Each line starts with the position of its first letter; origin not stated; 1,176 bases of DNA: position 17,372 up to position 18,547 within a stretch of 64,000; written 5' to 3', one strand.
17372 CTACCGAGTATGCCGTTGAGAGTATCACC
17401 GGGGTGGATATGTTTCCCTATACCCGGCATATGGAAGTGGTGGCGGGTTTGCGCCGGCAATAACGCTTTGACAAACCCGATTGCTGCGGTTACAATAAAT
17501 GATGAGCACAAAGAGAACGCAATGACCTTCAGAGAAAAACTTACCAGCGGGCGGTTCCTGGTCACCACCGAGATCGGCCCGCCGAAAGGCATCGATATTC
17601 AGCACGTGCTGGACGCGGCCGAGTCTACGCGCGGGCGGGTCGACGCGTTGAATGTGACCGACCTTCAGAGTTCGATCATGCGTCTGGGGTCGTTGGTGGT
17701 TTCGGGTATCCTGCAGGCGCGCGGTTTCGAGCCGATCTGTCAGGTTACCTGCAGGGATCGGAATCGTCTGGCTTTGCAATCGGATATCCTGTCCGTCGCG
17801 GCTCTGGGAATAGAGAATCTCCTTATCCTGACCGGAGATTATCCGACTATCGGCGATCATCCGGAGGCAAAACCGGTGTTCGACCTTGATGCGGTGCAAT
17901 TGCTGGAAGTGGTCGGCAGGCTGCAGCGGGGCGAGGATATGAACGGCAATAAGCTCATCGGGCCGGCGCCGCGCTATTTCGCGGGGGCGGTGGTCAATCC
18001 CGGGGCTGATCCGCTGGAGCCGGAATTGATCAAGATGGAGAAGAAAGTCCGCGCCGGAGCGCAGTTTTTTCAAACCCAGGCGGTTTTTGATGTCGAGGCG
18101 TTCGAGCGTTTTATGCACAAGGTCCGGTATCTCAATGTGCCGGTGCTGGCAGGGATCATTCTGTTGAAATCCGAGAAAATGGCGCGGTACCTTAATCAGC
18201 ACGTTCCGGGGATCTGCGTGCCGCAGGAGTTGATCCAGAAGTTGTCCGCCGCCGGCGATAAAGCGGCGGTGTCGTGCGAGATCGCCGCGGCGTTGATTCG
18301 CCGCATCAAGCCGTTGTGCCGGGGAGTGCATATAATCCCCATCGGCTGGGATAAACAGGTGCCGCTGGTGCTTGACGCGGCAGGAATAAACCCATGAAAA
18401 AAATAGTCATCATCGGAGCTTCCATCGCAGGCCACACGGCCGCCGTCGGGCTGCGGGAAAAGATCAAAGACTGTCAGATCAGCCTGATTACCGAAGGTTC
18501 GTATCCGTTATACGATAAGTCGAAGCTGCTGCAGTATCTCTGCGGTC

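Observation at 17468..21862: metF, a short FAD oxidoreductase, acsB and a PilZ protein form a translationally coupled operon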

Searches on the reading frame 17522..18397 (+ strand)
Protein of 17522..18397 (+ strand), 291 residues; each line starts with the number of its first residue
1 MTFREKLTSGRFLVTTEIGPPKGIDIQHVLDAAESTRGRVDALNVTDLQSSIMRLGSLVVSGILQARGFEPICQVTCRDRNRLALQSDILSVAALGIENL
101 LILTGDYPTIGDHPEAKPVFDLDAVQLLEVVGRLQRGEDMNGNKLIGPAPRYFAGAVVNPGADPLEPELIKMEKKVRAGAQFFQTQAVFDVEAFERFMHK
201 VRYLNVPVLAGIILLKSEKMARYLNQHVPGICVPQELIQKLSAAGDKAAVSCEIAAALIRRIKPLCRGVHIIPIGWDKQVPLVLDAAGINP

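Call 7: search_protein_families(library=pfam, proteins=[window:17522-18397:+], max_evalue=0.01)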
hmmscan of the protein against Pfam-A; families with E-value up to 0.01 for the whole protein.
window:17522-18397:+ (291 aa): 1 family
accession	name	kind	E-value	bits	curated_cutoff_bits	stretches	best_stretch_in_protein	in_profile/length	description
PF02219.23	MTHFR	-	4.4e-34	118.6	24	1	3-286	2-285/287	Methylenetetrahydrofolate reductase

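Call 8: search_protein_families(library=ncbifam, proteins=[window:17522-18397:+], max_evalue=0.01)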
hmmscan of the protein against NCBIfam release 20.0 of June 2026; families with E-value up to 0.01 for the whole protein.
window:17522-18397:+ (291 aa): 4 families
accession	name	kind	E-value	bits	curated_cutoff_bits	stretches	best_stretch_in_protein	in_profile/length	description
NF006396.0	PRK08645.1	equivalog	4.7e-69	233.1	453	1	2-273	313-587/611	bifunctional homocysteine S-methyltransferase/methylenetetrahydrofolate reductase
TIGR00676.1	fadh2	equivalog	1.2e-19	70.7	293.7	1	56-261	46-247/275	methylenetetrahydrofolate reductase [NAD(P)H]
TIGR00677.1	fadh2_euk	equivalog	7e-12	45.3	310.05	1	59-261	50-248/281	methylenetetrahydrofolate reductase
NF006950.0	PRK09432.1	equivalog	5.9e-09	35.6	382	1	57-243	71-241/296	methylenetetrahydrofolate reductase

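Call 29: search_solved_structures(query=window:17522-18394:+, max_evalue=0.001, show_alignments=2)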
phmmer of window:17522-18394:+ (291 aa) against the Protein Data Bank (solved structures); distinct sequences matched with E-value up to 0.001: 16.
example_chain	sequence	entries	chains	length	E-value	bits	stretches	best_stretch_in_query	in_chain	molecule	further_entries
1v93_A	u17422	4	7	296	1.6e-10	44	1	45-291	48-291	5,10-Methylenetetrahydrofolate reductase | Methylenetetrahydrofolate reductase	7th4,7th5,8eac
3apt_A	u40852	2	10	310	1.9e-10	43.8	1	52-291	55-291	Methylenetetrahydrofolate reductase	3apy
3fst_A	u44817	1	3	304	1.3e-07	34.5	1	57-254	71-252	5,10-methylenetetrahydrofolate reductase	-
3fsu_A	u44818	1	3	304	2e-07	33.9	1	58-254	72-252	5,10-methylenetetrahydrofolate reductase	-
1zp3_A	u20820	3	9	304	3.6e-07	33.1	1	57-252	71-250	5,10-methylenetetrahydrofolate reductase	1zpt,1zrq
1b5t_A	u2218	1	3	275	4e-07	32.9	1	58-252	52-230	PROTEIN (METHYLENETETRAHYDROFOLATE REDUCTASE)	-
1zp4_A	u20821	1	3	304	5.5e-07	32.5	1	58-252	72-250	5,10-methylenetetrahydrofolate reductase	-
8qa4_A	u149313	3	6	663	6.7e-07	32.2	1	58-271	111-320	Methylenetetrahydrofolate reductase (NADPH)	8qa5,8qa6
6fcx_A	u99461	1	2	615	7.5e-07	32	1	58-271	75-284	Methylenetetrahydrofolate reductase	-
2fmn_A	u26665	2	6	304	1.3e-06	31.2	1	57-252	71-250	5,10-methylenetetrahydrofolate reductase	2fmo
8uy2_A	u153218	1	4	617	2.4e-06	30.4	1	55-260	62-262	Methylenetetrahydrofolate reductase-like protein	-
8uy1_D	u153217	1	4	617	2.8e-06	30.2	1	57-260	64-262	Methylenetetrahydrofolate reductase-like protein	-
7rml_A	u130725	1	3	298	3.4e-06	29.9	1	66-266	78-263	5,10-methylenetetrahydrofolate reductase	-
6fnu_A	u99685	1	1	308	4.1e-06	29.6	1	58-220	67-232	Methylenetetrahydrofolate reductase 1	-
6pey_A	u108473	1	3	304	4.5e-06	29.5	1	58-252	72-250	Methylenetetrahydrofolate reductase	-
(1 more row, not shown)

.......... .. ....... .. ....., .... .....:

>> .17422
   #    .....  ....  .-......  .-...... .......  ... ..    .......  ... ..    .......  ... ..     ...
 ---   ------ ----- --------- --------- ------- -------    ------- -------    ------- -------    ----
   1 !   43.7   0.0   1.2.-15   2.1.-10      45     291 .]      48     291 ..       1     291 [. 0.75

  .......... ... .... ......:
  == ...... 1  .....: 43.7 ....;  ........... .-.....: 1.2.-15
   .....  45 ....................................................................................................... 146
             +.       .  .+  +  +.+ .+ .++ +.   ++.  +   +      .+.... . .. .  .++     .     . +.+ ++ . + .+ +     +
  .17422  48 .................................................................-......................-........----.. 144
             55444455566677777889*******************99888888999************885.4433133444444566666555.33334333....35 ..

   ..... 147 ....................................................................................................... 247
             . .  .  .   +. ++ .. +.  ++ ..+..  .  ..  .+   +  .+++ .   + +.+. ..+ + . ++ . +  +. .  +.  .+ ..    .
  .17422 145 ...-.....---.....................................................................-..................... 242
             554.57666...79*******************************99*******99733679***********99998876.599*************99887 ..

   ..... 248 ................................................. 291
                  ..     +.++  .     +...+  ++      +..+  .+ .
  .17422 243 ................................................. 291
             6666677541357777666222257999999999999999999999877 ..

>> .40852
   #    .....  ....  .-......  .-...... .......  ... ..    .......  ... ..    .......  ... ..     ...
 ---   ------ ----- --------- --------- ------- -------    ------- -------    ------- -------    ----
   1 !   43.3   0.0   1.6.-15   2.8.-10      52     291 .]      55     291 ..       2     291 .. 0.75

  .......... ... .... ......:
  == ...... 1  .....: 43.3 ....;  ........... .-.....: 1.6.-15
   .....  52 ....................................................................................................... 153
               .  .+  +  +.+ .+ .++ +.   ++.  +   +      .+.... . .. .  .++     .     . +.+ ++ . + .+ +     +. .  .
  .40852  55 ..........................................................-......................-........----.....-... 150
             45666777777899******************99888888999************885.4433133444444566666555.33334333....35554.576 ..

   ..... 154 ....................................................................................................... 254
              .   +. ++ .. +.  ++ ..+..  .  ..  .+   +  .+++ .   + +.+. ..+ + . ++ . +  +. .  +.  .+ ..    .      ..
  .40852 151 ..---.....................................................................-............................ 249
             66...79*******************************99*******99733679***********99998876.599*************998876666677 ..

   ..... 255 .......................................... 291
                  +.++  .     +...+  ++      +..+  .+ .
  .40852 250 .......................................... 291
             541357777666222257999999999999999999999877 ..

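Call 39: find_homologous_proteins(query=window:17522-18394:+, max_evalue=1e-20)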
Query window:17522-18394:+ (291 aa): 7982 proteins with E <= 1e-20 among 8000 candidates; the best 120 are listed.
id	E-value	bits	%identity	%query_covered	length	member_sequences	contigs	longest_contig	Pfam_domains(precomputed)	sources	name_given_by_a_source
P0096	3.5e-188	642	100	100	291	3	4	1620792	PF02219.24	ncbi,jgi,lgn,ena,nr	ncbi:MAG TPA: methylenetetrahydrofolate reductase [Candidatus Omnitrophota bacterium]|nr:methylenete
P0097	5.2e-133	461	70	99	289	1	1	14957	PF02219.24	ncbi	-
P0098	1.3e-131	456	69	99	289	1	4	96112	PF02219.24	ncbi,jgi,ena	-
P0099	4.8e-131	454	69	99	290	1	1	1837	PF02219.24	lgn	-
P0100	7.1e-131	454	68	99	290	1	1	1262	PF02219.24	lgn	-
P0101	8.4e-131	454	68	99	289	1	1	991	PF02219.24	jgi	jgi:methylenetetrahydrofolate reductase (NADPH)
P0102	1.1e-130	453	67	99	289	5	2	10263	PF02219.24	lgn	-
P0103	1.9e-130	452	68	99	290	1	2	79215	PF02219.24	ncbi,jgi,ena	ncbi:MAG: methylenetetrahydrofolate reductase [Candidatus Omnitrophota bacterium]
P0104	1.9e-130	452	69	99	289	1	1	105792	PF02219.24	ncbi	ncbi:MAG: methylenetetrahydrofolate reductase [Candidatus Omnitrophota bacterium]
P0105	2.0e-130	452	69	99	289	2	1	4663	PF02219.24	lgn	-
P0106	2.2e-130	452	69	99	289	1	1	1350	PF02219.24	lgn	-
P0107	2.3e-130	452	67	99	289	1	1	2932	PF02219.24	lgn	-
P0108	2.8e-130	452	69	99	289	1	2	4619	PF02219.24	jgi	jgi:methylenetetrahydrofolate reductase (NADPH)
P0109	3.5e-130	451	69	99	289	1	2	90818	PF02219.24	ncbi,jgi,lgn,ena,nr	ncbi:MAG TPA: methylenetetrahydrofolate reductase [Patescibacteria group bacterium]|nr:methylenetetr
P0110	4.1e-130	451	67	99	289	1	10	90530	PF02219.24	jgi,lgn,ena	jgi:5,10-methylenetetrahydrofolate reductase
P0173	3.5e-128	445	66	99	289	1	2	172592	PF02219.24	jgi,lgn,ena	-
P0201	8.5e-128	444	67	99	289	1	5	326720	PF02219.24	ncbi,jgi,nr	ncbi:MAG: 5,10-methylenetetrahydrofolate reductase [Candidatus Omnitrophica bacterium]|nr:5,10-methy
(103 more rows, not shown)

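Call 40: find_encoding_contigs(protein=P0201, flank=5000, max_places=1)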
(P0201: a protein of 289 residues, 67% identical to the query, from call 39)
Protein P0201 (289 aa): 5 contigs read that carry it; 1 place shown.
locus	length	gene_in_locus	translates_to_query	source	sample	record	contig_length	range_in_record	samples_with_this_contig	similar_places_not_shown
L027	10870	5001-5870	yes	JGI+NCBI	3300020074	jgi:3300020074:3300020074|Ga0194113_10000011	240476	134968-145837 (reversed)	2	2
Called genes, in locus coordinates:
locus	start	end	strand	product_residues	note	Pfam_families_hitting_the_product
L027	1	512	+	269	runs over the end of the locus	PF01746:tRNA_m1G_MT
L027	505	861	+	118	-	PF01245:Ribosomal_L19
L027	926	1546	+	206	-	PF01351:RNase_HII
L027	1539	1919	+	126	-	PF08378:NERD (weak), PF02021:UPF0102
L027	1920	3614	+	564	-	PF01268:FTHFS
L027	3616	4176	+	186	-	PF04961:FTCD_C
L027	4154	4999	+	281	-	PF00763:THF_DHG_CYH, PF02882:THF_DHG_CYH_C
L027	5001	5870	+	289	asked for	PF02219:MTHFR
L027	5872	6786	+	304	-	PF07992:Pyr_redox_2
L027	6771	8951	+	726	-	PF18537:CODH_A_N, PF03598:CdhC, PF19436:ACS_CODH_B_C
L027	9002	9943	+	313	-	PF13424:TPR_12 (faint), PF00515:TPR_1 (weak), PF07719:TPR_2 (faint), PF13176:TPR_7 (faint), PF13181:TPR_8 (faint), PF13414:TPR_11 (weak), PF00515:TPR_1 (weak), PF13431:TPR_17 (weak), +4 more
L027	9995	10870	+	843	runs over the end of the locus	PF02739:5_3_exonuc_N, PF01367:5_3_exonuc, PF22619:DNA_polI_exo1, PF00476:DNA_pol_A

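Call 41: find_encoding_contigs(protein=P0109, flank=5000, max_places=1)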
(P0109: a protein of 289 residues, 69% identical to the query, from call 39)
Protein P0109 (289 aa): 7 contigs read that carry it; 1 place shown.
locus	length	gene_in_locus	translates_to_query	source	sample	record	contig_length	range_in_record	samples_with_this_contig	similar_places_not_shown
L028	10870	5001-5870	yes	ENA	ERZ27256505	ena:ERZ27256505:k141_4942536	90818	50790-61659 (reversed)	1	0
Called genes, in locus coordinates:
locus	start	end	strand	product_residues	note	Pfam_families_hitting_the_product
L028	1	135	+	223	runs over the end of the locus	PF01746:tRNA_m1G_MT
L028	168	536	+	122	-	PF01245:Ribosomal_L19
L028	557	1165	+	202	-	PF01351:RNase_HII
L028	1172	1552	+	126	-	PF02021:UPF0102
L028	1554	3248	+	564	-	PF01268:FTHFS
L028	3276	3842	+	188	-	PF04961:FTCD_C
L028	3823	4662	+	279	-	PF00763:THF_DHG_CYH, PF02882:THF_DHG_CYH_C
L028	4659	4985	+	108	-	PF04342:DMT_6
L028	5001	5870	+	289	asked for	PF02219:MTHFR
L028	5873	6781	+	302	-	PF07992:Pyr_redox_2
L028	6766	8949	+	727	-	PF18537:CODH_A_N, PF03598:CdhC, PF19436:ACS_CODH_B_C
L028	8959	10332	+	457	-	PF13231:PMT_2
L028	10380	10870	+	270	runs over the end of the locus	PF07719:TPR_2 (faint), PF13424:TPR_12 (weak), PF13428:TPR_14 (faint), PF13181:TPR_8 (faint), PF13414:TPR_11, PF14559:TPR_19 (weak), PF13431:TPR_17 (weak), PF00515:TPR_1 (weak), +1 more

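Call 42: find_encoding_contigs(protein=P0173, flank=5000, max_places=1)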
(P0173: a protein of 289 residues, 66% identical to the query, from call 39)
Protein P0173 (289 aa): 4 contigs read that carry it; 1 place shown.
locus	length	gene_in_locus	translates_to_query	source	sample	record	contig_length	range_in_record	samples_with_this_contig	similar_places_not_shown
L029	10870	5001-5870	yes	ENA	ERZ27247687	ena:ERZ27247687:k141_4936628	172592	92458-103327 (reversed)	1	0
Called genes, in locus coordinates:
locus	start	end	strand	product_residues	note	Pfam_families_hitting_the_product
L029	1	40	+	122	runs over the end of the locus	PF01245:Ribosomal_L19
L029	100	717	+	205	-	PF01351:RNase_HII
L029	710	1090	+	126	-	PF02021:UPF0102, PF08378:NERD (weak), PF01939:NucS_C (weak)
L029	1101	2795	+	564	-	PF01268:FTHFS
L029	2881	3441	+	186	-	PF04961:FTCD_C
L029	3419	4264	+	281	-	PF00763:THF_DHG_CYH, PF02882:THF_DHG_CYH_C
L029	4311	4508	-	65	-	-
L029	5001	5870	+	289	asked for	PF02219:MTHFR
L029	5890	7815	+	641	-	PF03063:Prismane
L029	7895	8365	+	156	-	PF12797:Fer4_2 (faint), PF13187:Fer4_9 (faint), PF13237:Fer4_10 (faint), PF14697:Fer4_21 (weak), PF13247:Fer4_11, PF12838:Fer4_7, PF00037:Fer4, PF12837:Fer4_6 (weak), +2 more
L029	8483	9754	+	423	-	-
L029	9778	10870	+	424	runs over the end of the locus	PF03486:HI0933_like (faint), PF07992:Pyr_redox_2, PF13738:Pyr_redox_3, PF01266:DAO (faint), PF01134:GIDA (faint), PF00070:Pyr_redox, PF18267:Rubredoxin_C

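Call 49: search_protein_families(library=pfam, proteins=[L029:8483-9754:+, L029:9778-10869:+], max_evalue=0.01)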
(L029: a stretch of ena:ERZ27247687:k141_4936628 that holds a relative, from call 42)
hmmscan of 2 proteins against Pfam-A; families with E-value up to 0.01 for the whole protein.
L029:8483-9754:+ (423 aa): 0 families

L029:9778-10869:+ (364 aa): 11 families
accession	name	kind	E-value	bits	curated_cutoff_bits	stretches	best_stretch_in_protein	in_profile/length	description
PF07992.20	Pyr_redox_2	-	4.5e-62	210.6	26.1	1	6-302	2-291/291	Pyridine nucleotide-disulphide oxidoreductase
PF00070.33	Pyr_redox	-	6.6e-19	68.7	22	1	148-225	2-80/82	Pyridine nucleotide-disulphide oxidoreductase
PF13738.12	Pyr_redox_3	-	2.8e-12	47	30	1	59-276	81-305/305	Pyridine nucleotide-disulphide oxidoreductase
PF03486.20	HI0933_like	-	3.1e-09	37.1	50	0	148-183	3-38/244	HI0933-like protein Rossmann domain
PF01266.30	DAO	-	6.7e-09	36.2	27.9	0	148-176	2-30/353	FAD dependent oxidoreductase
PF01134.28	GIDA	-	5.8e-06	26.1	22.1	0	149-183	3-37/391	Glucose inhibited division protein A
PF00890.30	FAD_binding_2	-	3.9e-05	23.5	20.4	0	148-181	2-35/414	FAD binding domain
PF13450.12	NAD_binding_8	-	0.00011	22.9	21.9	1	150-174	1-25/68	NAD(P)-binding Rossmann-like domain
PF13241.12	NAD_binding_7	-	0.00067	20.6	22.1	0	146-198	8-60/104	Putative NAD(P)-binding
PF18267.7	Rubredoxin_C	-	0.0014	19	25.9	0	322-364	2-41/70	Rubredoxin NAD+ reductase C-terminal domain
PF01262.27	AlaDh_PNT_C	-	0.0037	17.2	23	1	147-197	30-80/214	Alanine dehydrogenase/PNT, C-terminal domain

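Call 65: find_related_loci(query=L029:9787-10869:+, collection=metagenome_contigs, flank=10000)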
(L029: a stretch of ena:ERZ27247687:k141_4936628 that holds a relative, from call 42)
Query L029:9787-10869:+ (361 aa) in metagenome_contigs; peptide patterns used: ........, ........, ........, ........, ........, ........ (x = any residue, [..] = any of these).
188 stretches matched a pattern; 34 encode a relative of the query (tblastn E <= 1e-3); 34 distinct loci.
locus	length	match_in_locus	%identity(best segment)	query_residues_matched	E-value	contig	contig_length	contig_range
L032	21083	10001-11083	99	1-361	0e+0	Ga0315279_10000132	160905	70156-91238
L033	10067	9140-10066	100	1-309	0e+0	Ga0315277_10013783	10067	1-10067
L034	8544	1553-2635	75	1-361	0e+0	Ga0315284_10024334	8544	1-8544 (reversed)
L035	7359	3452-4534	74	1-361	0e+0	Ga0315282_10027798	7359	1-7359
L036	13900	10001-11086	75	1-361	0e+0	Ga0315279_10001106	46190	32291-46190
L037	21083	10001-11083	73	1-361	0e+0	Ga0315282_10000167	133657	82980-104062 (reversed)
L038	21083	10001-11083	74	1-361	0e+0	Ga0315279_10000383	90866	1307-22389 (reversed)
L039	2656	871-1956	73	1-361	0e+0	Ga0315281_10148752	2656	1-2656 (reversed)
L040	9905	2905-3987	71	1-361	1e-180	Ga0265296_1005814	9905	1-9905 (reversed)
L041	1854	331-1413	73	1-361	0e+0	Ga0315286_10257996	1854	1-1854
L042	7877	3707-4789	74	1-361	1e-180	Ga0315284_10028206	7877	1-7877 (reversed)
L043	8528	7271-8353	71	1-361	9e-179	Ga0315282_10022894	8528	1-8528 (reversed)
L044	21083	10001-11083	70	1-361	1e-178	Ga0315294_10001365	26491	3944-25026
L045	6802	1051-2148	71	1-361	2e-179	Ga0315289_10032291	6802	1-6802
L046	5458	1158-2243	72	1-361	8e-179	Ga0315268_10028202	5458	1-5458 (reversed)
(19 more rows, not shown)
